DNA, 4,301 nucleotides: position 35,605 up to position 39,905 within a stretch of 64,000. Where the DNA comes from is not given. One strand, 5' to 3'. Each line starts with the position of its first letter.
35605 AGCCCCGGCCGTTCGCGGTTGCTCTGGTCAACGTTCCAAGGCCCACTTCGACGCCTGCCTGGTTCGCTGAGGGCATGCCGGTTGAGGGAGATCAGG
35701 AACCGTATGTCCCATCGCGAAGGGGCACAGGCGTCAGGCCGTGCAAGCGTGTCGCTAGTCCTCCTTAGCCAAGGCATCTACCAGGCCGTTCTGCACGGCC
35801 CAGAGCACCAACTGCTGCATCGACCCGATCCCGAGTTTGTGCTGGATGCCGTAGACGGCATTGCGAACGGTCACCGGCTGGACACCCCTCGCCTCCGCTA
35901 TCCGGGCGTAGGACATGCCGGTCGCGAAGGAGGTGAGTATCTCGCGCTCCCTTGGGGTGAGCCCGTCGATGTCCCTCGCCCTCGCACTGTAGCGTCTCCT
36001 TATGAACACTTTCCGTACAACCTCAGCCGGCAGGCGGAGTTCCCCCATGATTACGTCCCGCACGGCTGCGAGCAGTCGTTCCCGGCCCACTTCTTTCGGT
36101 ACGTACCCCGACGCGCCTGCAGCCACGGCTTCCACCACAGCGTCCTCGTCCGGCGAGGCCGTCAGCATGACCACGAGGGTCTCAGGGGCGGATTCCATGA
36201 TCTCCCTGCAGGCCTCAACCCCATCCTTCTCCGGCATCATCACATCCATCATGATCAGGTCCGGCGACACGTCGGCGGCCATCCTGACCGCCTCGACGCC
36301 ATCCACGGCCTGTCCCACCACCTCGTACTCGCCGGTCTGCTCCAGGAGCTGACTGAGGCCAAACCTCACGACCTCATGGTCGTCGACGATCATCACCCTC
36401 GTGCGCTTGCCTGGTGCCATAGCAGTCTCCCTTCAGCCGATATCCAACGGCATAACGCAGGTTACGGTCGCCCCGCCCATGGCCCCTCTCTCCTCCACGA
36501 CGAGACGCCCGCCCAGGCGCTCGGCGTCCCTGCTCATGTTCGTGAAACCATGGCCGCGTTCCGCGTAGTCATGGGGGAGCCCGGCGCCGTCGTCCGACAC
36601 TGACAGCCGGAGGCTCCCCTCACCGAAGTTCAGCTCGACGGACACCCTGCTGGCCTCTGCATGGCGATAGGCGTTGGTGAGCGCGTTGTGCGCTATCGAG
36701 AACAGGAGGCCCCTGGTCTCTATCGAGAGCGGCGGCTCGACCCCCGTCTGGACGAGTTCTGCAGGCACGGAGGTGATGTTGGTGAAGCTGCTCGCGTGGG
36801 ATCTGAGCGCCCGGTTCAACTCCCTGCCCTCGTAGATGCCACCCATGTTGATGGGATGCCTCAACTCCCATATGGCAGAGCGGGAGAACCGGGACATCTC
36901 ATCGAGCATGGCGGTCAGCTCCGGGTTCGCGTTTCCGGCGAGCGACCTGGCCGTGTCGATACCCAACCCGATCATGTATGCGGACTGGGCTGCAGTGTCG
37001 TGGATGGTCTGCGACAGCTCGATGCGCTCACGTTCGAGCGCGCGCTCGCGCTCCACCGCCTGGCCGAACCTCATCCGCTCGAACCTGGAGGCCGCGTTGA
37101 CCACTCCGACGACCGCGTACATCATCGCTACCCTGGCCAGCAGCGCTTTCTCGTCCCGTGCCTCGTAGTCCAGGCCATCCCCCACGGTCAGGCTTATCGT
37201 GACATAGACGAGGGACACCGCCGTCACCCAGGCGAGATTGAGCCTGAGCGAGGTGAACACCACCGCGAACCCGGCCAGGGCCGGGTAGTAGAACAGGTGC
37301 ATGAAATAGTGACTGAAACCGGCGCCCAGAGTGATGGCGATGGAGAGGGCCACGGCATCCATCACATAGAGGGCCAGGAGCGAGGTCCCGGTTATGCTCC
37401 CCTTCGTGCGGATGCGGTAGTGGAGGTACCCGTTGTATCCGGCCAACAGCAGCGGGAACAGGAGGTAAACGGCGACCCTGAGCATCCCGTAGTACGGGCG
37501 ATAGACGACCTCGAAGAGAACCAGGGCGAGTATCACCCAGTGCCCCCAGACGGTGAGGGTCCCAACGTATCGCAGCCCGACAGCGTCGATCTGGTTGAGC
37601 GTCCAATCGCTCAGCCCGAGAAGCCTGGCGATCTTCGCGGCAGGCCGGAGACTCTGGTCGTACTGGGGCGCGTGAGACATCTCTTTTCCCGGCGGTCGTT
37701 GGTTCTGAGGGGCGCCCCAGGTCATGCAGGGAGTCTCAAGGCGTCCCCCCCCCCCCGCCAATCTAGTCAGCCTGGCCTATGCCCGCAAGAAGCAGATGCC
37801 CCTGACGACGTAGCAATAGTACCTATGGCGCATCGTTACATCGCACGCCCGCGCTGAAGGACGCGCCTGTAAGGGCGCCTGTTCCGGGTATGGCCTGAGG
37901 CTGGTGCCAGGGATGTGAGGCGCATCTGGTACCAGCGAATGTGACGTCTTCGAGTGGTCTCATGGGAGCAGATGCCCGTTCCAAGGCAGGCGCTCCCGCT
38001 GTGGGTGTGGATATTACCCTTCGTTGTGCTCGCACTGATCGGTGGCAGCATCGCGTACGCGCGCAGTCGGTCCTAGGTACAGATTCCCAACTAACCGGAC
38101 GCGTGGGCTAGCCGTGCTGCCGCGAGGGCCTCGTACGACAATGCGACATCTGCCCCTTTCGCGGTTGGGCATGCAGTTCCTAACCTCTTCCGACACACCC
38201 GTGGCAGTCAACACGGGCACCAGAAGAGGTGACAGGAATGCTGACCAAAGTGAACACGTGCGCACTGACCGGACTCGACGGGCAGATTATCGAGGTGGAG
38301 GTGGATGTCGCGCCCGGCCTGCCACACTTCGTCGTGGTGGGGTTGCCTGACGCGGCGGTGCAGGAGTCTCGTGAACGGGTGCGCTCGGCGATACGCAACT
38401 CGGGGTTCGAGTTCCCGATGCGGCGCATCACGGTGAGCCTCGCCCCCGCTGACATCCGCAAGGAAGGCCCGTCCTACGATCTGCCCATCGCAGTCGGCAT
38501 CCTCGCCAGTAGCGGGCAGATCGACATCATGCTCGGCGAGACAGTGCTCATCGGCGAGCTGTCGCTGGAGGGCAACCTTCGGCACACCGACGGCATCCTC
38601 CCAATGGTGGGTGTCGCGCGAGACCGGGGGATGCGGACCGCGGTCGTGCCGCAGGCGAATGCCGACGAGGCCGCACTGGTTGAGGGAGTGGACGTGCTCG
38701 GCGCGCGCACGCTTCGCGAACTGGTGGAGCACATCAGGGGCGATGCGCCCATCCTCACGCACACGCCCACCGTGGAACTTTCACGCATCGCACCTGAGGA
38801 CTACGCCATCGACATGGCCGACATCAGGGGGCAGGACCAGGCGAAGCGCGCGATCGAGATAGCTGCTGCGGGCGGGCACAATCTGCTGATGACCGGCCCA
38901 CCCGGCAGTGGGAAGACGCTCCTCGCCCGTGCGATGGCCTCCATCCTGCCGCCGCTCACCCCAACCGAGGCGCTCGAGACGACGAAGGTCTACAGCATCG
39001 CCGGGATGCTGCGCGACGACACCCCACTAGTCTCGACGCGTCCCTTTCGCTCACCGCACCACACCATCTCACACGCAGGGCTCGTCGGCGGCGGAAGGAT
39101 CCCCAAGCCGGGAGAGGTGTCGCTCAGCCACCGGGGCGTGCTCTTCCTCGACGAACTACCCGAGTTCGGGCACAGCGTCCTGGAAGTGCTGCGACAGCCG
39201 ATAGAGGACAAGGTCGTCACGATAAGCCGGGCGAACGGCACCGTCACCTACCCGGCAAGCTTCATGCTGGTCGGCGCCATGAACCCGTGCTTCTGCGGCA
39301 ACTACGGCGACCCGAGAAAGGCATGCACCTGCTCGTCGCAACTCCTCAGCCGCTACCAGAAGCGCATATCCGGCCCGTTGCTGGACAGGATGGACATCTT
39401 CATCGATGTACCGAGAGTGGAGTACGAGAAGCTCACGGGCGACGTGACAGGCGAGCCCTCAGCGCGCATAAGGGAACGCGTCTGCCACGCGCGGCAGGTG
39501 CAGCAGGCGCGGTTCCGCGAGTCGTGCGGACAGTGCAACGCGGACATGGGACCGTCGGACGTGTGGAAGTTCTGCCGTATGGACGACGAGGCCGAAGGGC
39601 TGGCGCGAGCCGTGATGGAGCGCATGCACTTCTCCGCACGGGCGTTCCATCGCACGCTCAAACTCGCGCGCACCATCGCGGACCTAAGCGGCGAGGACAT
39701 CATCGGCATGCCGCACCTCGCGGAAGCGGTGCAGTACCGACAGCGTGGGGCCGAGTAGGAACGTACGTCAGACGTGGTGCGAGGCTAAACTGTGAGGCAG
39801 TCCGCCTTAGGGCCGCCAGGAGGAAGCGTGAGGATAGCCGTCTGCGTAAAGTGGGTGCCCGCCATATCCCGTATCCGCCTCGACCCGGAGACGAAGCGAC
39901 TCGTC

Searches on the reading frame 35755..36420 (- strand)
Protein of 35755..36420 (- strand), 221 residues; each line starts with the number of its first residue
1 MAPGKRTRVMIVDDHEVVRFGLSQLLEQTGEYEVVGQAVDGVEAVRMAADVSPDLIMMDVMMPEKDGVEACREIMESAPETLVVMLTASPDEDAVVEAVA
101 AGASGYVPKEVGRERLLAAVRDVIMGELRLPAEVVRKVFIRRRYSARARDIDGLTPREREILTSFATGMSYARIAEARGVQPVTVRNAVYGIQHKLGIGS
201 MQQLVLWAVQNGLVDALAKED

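Call 11: search_protein_families(library=pfam, proteins=[window:35755-36420:-], max_evalue=0.0001)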
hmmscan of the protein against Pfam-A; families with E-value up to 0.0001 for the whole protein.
window:35755-36420:- (221 aa): 3 families
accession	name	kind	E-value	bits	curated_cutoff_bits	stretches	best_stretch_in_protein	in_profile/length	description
PF00072.30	Response_reg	-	5.9e-29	100.9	30.2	1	9-121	1-111/111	Response regulator receiver domain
PF00196.25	GerE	-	7.5e-10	38.7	23.5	1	153-208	2-57/57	Bacterial regulatory proteins, luxR family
PF08281.18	Sigma70_r4_2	-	9.4e-06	25.6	25.7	1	151-189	8-47/54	Sigma-70, region 4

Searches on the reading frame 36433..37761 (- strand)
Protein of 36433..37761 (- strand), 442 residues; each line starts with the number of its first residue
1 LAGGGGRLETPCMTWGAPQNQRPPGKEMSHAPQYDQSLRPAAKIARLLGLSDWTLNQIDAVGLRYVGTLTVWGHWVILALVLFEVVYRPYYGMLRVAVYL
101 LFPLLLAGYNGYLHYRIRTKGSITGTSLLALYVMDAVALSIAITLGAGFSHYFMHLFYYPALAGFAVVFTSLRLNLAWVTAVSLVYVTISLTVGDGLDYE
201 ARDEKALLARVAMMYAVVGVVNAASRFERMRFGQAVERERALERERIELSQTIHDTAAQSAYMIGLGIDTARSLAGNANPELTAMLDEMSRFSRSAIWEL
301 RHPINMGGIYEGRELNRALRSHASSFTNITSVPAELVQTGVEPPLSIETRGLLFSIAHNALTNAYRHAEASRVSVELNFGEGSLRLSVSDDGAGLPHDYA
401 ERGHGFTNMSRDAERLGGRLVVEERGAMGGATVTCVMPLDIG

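Call 7: search_protein_families(library=pfam, proteins=[window:36433-37761:-], max_evalue=0.01)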
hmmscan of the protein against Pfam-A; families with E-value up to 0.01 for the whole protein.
window:36433-37761:- (442 aa): 4 families
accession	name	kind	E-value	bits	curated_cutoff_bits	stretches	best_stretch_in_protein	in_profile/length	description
PF02518.31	HATPase_c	-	2.4e-10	41.2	26.4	1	353-440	6-110/111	Histidine kinase-, DNA gyrase B-, and HSP90-like ATPase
PF07730.19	HisKA_3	-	6.2e-07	30.3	24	1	245-302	1-58/68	Histidine kinase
PF13581.12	HATPase_c_2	-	0.0016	18.9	27.4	1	358-397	41-81/127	Histidine kinase-like ATPase domain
PF13589.12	HATPase_c_3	-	0.0055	17.2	25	1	362-414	12-64/137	Histidine kinase-, DNA gyrase B-, and HSP90-like ATPase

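Call 35: find_related_loci(query=window:36436-37680:-, collection=genome_contigs, flank=10000)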
Query window:36436-37680:- (415 aa) in genome_contigs; peptide patterns used: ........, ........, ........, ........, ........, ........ (x = any residue, [..] = any of these).
71 stretches matched a pattern; 31 encode a relative of the query (tblastn E <= 1e-3); 30 distinct loci.
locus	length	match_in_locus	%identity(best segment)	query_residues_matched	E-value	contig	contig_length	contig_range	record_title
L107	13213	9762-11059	76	1-415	0e+0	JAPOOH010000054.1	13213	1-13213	MAG: Chloroflexota bacterium isolate APA_bin_2 c_000000073604, whole genome shotgun sequence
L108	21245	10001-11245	68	1-415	7e-180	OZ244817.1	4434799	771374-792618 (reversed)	MAG: Dehalococcoidia bacterium isolate 600c9aab-54a7-483e-8747-7fd718dfbb6a genome assembly, chromosome: 1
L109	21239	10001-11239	65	1-411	1e-177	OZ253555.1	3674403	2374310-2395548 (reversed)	MAG: Dehalococcoidia bacterium isolate 3e717284-69a8-41bf-8ce6-f7adde8b09c9 genome assembly, chromosome: 1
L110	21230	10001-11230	67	3-413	1e-174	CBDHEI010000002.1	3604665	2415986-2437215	MAG: Dehalococcoidia bacterium isolate 8c643066-d586-4031-88eb-ae6791ed655d genome assembly, contig: contig_2, whole gen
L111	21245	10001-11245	66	1-413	7e-173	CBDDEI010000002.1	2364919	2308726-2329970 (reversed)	MAG: Dehalococcoidia bacterium isolate bf458f4b-15b8-4b1a-845f-e047e3056d72 genome assembly, contig: contig_2, whole gen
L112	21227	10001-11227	65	7-415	3e-172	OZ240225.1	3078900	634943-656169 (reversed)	MAG: Dehalococcoidia bacterium isolate 61ae0fec-d7fd-44af-9ffe-6c9d366cf1b9 genome assembly, chromosome: 1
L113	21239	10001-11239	67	1-411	1e-171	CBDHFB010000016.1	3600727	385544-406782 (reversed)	MAG: Dehalococcoidia bacterium isolate 5892fe59-49e4-48a8-8c95-40c51a55cd3e genome assembly, contig: contig_12, whole ge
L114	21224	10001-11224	65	3-411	6e-171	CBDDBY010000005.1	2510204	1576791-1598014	MAG: Dehalococcoidia bacterium isolate 6451269b-cfe0-478f-bad6-08f7be57dee7 genome assembly, contig: contig_5, whole gen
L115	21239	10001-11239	66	1-411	1e-168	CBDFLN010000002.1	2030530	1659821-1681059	MAG: Dehalococcoidia bacterium isolate 003fc3b9-e64e-4308-b6bf-e309b32d3edc genome assembly, contig: contig_2, whole gen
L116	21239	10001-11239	65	1-411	9e-168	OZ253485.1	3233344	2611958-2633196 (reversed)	MAG: Dehalococcoidia bacterium isolate 2195bedf-1493-43de-a809-7e41b9a4a3f2 genome assembly, chromosome: 1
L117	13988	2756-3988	60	1-411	8e-162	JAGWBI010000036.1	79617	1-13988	MAG: Dehalococcoidia bacterium isolate 277c_29 scaffold_2962, whole genome shotgun sequence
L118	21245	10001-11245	60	1-415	2e-159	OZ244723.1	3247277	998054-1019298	MAG: Dehalococcoidia bacterium isolate 760011ba-b86d-4164-aa55-395d04384f54 genome assembly, chromosome: 1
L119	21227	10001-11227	62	2-411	3e-157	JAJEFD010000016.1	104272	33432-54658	MAG: Dehalococcoidia bacterium isolate p16x34bins.71 k141_916378, whole genome shotgun sequence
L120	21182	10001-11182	60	18-411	2e-153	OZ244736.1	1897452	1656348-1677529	MAG: Dehalococcoidia bacterium isolate 0c2fdd25-49b8-4d48-8c84-d33287bfe51c genome assembly, chromosome: 1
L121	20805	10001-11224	65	3-411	5e-171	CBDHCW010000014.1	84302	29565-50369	MAG: Dehalococcoidia bacterium isolate f317910e-ed28-456f-a3ed-2e11039cb329 genome assembly, contig: contig_14, whole ge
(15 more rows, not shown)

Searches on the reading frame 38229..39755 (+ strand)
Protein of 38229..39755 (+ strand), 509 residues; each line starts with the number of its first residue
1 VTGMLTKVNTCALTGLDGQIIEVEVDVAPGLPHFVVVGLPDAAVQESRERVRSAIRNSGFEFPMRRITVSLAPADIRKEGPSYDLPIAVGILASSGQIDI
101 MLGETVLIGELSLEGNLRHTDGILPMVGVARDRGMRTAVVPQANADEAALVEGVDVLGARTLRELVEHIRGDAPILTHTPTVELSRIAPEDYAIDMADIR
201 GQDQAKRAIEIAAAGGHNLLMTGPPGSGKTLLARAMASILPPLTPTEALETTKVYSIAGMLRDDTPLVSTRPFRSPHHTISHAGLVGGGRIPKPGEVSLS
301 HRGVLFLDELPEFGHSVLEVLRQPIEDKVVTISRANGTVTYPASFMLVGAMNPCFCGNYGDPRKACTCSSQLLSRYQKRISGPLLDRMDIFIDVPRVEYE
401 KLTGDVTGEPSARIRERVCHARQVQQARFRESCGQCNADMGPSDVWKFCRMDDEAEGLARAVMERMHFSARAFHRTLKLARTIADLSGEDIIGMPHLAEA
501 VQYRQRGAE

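Call 11: search_protein_families(library=pfam, proteins=[window:38229-39755:+], max_evalue=0.0001)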
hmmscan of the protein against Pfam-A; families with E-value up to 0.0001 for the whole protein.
window:38229-39755:+ (509 aa): 8 families
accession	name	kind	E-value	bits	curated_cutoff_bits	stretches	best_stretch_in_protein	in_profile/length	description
PF01078.27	Mg_chelatase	-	7.2e-95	316.7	20.3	1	195-401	1-206/207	Magnesium chelatase, subunit ChlI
PF13541.12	ChlI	-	1.3e-47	161.1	27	1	23-144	1-121/121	Subunit ChlI of Mg-chelatase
PF13335.12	Mg_chelatase_C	-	5.2e-31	107.5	26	1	408-504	1-94/94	Magnesium chelatase, subunit ChlI C-terminal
PF07728.20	AAA_5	-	5.8e-09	36.5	22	1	218-353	1-123/139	AAA domain (dynein-related subfamily)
PF00493.29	MCM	-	1.7e-06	27.7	23.3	0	293-376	113-198/224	MCM P-loop domain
PF05362.19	Lon_C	-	1.3e-05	25.3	21.1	1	8-147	30-175/205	Lon protease (S16) C-terminal proteolytic domain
PF05496.18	RuvB_N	-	1.8e-05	25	27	0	200-239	10-56/159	Holliday junction DNA helicase RuvB P-loop domain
PF00004.35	AAA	-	5.2e-05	24.1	21.2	0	219-240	1-22/131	ATPase family associated with various cellular activities (AAA)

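Call 24: find_related_loci(query=window:38229-39755:+, collection=genome_contigs, flank=10000)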
Query window:38229-39755:+ (509 aa) in genome_contigs; peptide patterns used: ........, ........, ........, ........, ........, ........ (x = any residue, [..] = any of these).
600 stretches matched a pattern (row limit reached: there are more); 521 encode a relative of the query (tblastn E <= 1e-3); the best 80 are kept; 80 distinct loci.
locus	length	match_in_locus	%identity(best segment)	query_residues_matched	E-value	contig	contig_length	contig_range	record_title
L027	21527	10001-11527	97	1-509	0e+0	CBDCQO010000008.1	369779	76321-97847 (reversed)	MAG: Dehalococcoidia bacterium isolate 69a24162-ed58-4481-bed2-2caa30729e5d genome assembly, contig: contig_8, whole gen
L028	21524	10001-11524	97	2-509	0e+0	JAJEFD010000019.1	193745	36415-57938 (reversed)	MAG: Dehalococcoidia bacterium isolate p16x34bins.71 k141_770631, whole genome shotgun sequence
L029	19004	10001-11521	97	3-509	0e+0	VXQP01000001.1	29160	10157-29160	MAG: Chloroflexi bacterium isolate SB0664_bin_11 NODE_1065_length_29160_cov_19.191136, whole genome shotgun sequence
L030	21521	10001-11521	97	3-509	0e+0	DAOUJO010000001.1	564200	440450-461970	MAG TPA_asm: Dehalococcoidia bacterium isolate S34_268 k113_602608, whole genome shotgun sequence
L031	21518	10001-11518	96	4-509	0e+0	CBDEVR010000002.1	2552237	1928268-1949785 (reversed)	MAG: Dehalococcoidia bacterium isolate 58e95461-d50d-4896-8677-afe07c5a1cd5 genome assembly, contig: contig_2, whole gen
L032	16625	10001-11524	95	2-509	0e+0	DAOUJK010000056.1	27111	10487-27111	MAG TPA_asm: Dehalococcoidia bacterium isolate S32_261 k113_2765930, whole genome shotgun sequence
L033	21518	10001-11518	95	4-509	0e+0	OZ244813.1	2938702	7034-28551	MAG: Dehalococcoidia bacterium isolate c597d9ae-e839-4a6c-83f3-3d6bda73bc97 genome assembly, chromosome: 1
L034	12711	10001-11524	95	2-509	0e+0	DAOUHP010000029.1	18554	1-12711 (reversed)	MAG TPA_asm: Dehalococcoidia bacterium isolate S16_96 k189_230865, whole genome shotgun sequence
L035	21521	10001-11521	94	3-509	0e+0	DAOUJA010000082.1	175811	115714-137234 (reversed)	MAG TPA_asm: Dehalococcoidia bacterium isolate S32_235 k113_1669172, whole genome shotgun sequence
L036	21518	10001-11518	89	4-509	0e+0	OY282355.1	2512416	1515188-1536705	MAG: uncultured Dehalococcoidia bacterium genome assembly, chromosome: 1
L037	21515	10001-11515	87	4-508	0e+0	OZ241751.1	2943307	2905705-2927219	MAG: Dehalococcoidia bacterium isolate 2d2bd2f0-bb19-455d-b0e6-924b4cd30b0b genome assembly, chromosome: 1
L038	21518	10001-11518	82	4-509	0e+0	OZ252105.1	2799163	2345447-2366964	MAG: Dehalococcoidia bacterium isolate 2cf537fc-0982-4557-984c-08c217a9abc2 genome assembly, chromosome: 1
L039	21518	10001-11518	81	4-509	0e+0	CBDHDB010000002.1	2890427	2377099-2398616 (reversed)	MAG: Dehalococcoidia bacterium isolate 822cf7f2-f088-4de1-b96c-ebc5a35fe4d4 genome assembly, contig: contig_2, whole gen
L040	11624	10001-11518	80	4-509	0e+0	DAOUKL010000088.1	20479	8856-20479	MAG TPA_asm: Dehalococcoidia bacterium isolate S5_327 k113_1368104, whole genome shotgun sequence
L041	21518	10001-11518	79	4-509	0e+0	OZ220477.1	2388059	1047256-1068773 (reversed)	MAG: Dehalococcoidia bacterium isolate 4182ea2c-2fba-40db-a838-49949f89881d genome assembly, chromosome: 1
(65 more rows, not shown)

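Call 58: search_protein_families(library=pfam, proteins=[L037:4259-5230:-, L037:3429-4373:-, L040:6690-7200:+], max_evalue=0.001)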
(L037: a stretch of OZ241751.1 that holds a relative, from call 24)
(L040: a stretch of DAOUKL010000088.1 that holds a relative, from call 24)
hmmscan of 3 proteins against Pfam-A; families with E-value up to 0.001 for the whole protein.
L037:4259-5230:- (324 aa): 2 families
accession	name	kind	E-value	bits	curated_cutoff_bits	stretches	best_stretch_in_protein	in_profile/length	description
PF01555.25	N6_N4_Mtase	-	1.2e-52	179.6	26.7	1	74-292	1-220/221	DNA methylase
PF03602.21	Cons_hypoth95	-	3.9e-05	23.8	24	0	254-296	42-85/182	Conserved hypothetical protein 95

L037:3429-4373:- (315 aa): 2 families
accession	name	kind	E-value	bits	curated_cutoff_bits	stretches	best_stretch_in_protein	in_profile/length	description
PF02976.21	MutH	-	5.6e-09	36.2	23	1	89-162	2-77/103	DNA mismatch repair enzyme MutH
PF15515.12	MvaI_BcnI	-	0.00042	20.8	25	1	73-107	16-50/227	MvaI/BcnI restriction endonuclease family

L040:6690-7200:+ (170 aa): 3 families
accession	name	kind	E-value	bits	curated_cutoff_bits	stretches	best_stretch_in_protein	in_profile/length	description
PF13714.12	PEP_mutase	-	1.3e-40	139.9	31.5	1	2-170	1-168/240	Phosphoenolpyruvate phosphomutase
PF00463.27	ICL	-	3.8e-12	45.9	26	1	72-156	150-237/526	Isocitrate lyase family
PF02548.21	Pantoate_transf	-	0.00016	21.6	28.7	1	16-108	21-116/259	Ketopantoate hydroxymethyltransferase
